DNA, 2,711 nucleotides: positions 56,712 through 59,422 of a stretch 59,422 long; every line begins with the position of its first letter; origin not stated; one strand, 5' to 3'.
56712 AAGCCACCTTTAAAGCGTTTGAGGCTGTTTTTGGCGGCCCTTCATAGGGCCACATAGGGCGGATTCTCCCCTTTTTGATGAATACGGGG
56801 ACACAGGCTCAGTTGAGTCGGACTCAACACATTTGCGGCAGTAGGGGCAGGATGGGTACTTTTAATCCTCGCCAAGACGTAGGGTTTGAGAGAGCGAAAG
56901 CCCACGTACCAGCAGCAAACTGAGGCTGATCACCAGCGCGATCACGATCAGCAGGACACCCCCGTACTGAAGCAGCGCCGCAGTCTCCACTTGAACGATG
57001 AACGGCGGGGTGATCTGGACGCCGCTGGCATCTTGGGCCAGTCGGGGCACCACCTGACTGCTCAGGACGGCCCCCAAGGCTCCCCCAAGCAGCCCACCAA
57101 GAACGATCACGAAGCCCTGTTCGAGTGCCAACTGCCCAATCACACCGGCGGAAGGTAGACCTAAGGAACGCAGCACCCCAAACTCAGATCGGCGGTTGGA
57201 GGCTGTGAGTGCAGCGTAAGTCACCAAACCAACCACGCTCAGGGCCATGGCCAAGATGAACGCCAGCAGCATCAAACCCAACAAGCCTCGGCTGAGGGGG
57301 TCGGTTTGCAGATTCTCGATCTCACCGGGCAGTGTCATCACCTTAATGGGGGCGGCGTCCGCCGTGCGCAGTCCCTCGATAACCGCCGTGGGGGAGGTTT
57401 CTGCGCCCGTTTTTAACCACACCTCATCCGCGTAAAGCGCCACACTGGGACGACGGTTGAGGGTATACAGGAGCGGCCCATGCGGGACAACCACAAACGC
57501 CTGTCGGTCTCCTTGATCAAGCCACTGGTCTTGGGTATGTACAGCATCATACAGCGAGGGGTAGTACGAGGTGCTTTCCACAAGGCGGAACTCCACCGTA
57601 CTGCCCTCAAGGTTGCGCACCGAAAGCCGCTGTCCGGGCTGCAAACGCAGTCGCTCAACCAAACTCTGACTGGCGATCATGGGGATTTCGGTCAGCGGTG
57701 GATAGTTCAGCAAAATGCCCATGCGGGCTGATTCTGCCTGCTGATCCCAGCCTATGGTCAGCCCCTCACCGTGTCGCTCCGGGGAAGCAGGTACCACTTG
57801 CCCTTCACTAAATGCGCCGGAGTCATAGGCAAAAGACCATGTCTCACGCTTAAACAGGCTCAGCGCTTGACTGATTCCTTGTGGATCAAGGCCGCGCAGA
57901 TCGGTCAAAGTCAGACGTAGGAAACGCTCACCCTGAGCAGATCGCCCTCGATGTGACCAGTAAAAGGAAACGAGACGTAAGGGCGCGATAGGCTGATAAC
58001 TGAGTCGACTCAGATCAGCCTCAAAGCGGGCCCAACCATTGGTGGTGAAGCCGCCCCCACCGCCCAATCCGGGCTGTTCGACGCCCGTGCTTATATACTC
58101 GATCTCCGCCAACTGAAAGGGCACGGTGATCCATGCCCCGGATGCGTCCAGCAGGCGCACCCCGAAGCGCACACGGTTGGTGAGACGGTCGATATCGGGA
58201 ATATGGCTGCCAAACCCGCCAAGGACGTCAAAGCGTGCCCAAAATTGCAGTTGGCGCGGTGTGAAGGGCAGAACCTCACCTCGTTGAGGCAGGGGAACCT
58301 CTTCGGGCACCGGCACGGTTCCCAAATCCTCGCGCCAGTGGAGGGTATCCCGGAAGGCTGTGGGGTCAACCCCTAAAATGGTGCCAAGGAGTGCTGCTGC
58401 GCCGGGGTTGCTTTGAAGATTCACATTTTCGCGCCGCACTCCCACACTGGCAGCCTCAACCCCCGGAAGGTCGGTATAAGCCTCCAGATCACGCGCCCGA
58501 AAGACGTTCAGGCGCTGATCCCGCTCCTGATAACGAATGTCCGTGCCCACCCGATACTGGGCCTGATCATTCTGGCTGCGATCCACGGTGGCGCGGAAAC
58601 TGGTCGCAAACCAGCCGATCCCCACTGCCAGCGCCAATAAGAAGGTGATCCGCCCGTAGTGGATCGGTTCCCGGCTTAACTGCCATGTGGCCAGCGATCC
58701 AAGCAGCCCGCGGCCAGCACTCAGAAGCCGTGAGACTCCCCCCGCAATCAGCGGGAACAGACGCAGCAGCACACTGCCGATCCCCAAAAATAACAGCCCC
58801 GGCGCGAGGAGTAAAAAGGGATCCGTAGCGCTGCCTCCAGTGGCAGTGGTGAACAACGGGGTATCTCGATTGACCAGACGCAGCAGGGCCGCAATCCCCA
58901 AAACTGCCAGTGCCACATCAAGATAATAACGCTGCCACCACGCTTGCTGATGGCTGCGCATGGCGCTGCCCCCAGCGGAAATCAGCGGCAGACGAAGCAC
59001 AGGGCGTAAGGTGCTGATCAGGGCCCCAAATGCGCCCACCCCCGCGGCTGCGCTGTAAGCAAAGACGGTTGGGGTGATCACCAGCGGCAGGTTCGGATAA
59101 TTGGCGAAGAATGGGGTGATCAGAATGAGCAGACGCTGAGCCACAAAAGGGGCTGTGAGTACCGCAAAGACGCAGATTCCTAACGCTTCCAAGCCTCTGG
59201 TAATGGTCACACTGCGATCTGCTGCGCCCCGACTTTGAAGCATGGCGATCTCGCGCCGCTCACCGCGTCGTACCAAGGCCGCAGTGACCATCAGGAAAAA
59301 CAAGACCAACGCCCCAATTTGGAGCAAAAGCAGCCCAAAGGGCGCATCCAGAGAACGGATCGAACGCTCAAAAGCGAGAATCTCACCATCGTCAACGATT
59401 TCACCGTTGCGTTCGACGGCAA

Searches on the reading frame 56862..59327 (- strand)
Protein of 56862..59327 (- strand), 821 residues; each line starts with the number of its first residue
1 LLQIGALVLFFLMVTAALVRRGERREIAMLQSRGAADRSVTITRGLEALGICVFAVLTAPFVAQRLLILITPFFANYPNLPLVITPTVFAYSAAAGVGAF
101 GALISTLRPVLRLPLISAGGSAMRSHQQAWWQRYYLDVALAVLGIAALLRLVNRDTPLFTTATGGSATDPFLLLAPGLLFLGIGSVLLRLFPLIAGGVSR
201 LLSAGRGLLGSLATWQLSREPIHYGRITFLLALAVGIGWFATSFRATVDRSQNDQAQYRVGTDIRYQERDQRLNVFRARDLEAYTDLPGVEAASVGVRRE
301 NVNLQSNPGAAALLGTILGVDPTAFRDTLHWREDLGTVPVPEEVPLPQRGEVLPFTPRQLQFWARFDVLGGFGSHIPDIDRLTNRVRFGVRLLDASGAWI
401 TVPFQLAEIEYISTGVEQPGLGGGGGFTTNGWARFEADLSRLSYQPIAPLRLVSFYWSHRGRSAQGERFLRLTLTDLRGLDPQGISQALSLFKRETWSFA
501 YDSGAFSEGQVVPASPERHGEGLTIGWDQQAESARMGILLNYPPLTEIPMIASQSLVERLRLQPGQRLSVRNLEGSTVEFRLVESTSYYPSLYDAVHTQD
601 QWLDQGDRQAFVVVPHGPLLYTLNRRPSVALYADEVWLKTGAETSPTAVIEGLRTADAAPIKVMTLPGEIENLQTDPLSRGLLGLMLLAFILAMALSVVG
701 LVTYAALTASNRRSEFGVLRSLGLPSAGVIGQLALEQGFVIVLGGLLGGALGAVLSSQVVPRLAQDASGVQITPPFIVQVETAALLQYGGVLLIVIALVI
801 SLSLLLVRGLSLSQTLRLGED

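Call 10: search_protein_families(library=pfam, proteins=[window:56862-59327:-], max_evalue=0.00001)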
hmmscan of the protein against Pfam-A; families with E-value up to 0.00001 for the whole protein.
window:56862-59327:- (821 aa): 1 family
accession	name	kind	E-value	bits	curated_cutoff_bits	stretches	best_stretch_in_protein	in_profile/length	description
PF02687.27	FtsX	-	5.5e-13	49.5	25.5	1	688-804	2-114/120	FtsX-like permease C-terminal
